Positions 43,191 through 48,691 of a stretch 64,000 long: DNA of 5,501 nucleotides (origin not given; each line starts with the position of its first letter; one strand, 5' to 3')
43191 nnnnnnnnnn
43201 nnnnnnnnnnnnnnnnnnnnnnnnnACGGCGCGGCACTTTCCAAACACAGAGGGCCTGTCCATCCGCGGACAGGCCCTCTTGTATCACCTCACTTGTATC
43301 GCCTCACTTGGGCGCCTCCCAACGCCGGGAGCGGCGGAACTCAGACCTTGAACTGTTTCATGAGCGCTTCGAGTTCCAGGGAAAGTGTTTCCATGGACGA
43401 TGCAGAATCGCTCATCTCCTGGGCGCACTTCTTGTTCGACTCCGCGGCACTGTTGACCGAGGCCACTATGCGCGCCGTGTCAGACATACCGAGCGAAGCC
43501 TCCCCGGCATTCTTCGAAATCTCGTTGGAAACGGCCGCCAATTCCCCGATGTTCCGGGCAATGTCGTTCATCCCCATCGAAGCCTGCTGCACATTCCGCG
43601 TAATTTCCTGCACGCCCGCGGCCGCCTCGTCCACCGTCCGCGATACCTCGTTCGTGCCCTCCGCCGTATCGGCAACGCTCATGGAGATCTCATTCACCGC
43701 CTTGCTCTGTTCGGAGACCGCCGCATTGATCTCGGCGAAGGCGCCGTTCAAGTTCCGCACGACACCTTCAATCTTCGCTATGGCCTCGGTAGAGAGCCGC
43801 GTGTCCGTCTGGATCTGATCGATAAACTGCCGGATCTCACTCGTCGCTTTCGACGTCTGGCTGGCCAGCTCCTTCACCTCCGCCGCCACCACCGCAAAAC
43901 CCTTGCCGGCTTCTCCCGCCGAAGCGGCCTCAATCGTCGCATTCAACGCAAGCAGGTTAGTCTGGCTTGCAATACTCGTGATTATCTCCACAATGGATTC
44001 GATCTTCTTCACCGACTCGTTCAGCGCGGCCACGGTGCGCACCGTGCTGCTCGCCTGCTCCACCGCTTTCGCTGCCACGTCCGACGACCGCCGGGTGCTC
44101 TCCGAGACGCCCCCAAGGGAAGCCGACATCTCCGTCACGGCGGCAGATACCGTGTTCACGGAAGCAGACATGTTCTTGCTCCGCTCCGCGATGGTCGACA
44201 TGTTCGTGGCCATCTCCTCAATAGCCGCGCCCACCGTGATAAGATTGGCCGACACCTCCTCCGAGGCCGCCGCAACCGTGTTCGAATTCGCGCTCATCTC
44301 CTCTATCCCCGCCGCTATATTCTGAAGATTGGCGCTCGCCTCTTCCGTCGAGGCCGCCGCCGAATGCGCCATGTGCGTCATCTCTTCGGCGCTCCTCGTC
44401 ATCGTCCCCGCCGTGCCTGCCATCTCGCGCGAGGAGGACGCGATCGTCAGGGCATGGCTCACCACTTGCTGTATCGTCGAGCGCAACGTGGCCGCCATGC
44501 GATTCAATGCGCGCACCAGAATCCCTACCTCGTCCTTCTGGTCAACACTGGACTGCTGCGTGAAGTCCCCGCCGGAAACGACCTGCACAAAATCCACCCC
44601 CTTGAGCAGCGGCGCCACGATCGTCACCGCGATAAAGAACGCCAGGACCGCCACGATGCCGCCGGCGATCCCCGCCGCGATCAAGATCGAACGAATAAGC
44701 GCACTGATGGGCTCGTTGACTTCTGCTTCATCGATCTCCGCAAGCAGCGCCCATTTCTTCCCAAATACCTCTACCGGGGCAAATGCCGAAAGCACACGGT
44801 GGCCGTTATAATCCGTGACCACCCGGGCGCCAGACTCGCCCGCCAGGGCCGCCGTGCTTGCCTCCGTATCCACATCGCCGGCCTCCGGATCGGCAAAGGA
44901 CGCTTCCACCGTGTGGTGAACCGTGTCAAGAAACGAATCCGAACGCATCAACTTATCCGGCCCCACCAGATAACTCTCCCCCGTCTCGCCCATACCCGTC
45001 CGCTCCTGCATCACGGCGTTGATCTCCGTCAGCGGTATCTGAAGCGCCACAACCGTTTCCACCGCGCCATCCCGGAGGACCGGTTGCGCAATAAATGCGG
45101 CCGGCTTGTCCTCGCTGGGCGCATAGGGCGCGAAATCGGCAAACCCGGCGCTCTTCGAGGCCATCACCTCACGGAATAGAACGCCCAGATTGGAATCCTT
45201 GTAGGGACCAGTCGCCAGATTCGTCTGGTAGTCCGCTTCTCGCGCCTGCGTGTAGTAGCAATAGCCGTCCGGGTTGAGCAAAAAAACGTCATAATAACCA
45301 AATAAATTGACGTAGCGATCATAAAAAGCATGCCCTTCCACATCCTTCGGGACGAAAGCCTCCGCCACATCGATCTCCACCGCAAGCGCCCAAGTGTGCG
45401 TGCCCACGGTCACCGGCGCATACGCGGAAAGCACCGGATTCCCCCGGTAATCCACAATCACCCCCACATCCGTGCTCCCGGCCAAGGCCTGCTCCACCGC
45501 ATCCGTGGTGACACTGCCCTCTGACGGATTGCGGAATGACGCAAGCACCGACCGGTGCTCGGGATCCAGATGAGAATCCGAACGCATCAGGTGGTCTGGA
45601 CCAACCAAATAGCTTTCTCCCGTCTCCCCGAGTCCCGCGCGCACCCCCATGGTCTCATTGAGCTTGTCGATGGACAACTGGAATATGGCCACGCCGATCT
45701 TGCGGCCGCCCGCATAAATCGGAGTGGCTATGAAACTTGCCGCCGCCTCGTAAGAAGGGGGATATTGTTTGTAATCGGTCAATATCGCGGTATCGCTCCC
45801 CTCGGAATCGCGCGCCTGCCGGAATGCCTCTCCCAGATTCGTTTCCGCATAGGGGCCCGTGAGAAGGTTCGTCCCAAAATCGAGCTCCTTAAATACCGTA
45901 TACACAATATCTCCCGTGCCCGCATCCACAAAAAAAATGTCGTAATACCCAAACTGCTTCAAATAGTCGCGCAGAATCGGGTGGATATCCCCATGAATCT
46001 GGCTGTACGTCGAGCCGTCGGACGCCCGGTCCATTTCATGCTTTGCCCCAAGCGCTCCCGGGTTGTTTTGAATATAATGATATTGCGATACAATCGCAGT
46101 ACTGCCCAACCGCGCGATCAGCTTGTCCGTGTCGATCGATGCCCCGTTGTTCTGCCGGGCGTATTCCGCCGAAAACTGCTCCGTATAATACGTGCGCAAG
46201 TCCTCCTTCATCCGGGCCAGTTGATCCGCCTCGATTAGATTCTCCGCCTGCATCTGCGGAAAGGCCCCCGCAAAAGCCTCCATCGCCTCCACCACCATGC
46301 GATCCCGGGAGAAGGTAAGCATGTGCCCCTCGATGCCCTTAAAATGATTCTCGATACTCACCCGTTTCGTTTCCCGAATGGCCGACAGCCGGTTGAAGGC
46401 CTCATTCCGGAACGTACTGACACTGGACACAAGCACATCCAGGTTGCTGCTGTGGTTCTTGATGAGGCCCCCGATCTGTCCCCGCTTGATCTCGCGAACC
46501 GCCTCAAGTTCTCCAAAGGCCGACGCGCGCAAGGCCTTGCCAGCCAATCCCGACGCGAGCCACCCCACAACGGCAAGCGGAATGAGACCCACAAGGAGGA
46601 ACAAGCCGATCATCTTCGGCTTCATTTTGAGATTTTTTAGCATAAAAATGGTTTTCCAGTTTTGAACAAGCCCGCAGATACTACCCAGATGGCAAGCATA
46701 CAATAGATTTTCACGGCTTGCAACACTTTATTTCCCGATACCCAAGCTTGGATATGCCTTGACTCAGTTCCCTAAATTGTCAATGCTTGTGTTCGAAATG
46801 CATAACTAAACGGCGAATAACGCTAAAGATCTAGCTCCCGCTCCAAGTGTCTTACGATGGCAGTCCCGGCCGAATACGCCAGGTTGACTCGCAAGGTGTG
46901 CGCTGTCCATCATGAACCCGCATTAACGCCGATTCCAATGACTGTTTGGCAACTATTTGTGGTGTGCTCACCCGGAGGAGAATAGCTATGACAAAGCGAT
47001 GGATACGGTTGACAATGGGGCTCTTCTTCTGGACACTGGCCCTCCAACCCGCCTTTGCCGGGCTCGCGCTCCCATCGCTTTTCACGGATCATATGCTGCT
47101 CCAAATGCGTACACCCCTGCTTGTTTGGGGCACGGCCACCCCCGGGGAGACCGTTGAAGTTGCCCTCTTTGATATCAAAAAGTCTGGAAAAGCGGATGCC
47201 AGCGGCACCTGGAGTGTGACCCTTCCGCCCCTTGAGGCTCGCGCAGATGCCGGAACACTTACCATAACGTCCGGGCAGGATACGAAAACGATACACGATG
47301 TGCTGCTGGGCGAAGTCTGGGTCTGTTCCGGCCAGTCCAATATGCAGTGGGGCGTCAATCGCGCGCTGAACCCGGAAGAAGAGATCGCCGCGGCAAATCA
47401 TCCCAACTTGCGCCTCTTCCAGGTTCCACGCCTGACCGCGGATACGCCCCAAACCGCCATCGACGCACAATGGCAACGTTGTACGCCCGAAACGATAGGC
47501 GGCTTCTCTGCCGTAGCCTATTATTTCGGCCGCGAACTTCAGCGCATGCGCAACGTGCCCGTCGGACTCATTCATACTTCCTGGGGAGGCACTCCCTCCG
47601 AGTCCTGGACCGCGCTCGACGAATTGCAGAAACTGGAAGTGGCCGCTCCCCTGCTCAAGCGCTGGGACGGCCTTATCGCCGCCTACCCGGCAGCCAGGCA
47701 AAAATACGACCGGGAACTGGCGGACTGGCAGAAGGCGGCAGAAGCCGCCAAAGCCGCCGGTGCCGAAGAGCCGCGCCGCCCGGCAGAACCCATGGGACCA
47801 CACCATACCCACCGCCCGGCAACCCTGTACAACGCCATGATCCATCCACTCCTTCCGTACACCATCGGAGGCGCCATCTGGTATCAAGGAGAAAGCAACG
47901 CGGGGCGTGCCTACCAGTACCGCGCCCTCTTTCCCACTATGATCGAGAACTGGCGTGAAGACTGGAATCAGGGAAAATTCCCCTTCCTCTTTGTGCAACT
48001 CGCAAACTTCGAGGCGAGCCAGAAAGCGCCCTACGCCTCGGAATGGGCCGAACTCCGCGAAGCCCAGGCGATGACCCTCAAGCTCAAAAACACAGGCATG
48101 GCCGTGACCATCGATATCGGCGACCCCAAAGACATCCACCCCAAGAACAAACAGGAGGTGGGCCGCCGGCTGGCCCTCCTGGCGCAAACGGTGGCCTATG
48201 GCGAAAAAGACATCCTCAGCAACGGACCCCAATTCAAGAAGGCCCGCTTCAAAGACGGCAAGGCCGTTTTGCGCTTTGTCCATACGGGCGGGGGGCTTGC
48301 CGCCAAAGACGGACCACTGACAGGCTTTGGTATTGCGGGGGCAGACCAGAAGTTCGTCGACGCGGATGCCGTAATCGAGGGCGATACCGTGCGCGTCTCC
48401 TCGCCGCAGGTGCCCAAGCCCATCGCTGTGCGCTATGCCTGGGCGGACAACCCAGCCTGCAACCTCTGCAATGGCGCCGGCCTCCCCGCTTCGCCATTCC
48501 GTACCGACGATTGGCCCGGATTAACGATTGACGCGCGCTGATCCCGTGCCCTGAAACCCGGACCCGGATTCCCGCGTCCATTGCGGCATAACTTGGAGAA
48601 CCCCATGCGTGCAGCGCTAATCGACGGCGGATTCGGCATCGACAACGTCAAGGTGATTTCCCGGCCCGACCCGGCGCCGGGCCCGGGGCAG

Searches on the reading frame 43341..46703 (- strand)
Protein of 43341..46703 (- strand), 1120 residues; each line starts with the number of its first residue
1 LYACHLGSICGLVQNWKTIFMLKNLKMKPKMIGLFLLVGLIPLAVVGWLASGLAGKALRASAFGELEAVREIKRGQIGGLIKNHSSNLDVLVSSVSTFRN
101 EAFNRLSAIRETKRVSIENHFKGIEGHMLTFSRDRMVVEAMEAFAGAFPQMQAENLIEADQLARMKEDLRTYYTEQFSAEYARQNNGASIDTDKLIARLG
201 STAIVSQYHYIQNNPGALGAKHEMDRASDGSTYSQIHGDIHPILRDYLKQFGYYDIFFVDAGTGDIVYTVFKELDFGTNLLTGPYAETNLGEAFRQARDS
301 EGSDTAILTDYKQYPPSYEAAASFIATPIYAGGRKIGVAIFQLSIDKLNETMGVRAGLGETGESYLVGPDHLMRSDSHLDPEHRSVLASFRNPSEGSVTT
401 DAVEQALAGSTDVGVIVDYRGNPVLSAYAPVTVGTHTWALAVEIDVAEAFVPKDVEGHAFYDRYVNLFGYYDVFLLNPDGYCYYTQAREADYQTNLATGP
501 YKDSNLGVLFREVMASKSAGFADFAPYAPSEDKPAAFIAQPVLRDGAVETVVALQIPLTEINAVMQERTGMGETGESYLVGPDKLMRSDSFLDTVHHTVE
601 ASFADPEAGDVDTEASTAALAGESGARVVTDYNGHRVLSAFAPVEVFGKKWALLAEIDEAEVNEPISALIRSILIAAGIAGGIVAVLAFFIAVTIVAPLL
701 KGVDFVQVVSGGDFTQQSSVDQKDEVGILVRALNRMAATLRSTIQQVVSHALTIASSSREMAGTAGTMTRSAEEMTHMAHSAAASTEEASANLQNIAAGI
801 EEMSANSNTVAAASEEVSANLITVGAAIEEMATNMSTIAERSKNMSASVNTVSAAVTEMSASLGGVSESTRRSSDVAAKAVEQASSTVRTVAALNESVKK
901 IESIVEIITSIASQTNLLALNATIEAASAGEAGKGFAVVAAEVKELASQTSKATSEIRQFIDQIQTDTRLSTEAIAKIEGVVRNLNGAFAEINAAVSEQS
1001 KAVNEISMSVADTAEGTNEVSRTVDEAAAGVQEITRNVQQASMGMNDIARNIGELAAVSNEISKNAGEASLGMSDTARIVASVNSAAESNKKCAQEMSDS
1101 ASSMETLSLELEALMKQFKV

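Call 53: search_protein_families(library=pfam, proteins=[window:43341-46703:-], max_evalue=0.0001)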
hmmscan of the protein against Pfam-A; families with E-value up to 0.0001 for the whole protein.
window:43341-46703:- (1120 aa): 2 families
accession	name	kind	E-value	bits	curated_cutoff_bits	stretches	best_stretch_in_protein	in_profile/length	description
PF00015.26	MCPsignal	-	3.1e-37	128.5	34.6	1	868-1036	2-170/172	Methyl-accepting chemotaxis protein (MCP) signalling domain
PF00672.30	HAMP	-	6.9e-07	29.9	25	1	706-741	17-52/53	HAMP domain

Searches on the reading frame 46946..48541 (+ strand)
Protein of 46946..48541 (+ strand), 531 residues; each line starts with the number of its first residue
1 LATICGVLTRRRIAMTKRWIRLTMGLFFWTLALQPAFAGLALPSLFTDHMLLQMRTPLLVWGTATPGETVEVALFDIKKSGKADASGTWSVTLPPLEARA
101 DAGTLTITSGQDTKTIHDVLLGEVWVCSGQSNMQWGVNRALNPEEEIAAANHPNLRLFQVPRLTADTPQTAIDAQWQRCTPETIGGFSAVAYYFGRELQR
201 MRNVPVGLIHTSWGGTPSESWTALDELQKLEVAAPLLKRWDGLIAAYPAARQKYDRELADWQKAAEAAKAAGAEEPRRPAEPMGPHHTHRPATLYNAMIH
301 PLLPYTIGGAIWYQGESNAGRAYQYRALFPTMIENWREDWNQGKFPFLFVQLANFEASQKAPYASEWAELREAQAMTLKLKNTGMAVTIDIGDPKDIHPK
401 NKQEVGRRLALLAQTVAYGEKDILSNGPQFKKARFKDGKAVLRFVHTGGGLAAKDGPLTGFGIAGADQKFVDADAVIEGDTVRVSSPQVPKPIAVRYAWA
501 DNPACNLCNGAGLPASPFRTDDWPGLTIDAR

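Call 54: search_protein_families(library=pfam, proteins=[window:46946-48541:+], max_evalue=0.0001)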
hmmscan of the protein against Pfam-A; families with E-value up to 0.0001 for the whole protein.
window:46946-48541:+ (531 aa): 1 family
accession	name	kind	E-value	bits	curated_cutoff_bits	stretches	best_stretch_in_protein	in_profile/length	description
PF03629.24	SASA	-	1.2e-20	74.6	24.8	2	293-410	103-221/226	Carbohydrate esterase, sialic acid-specific acetylesterase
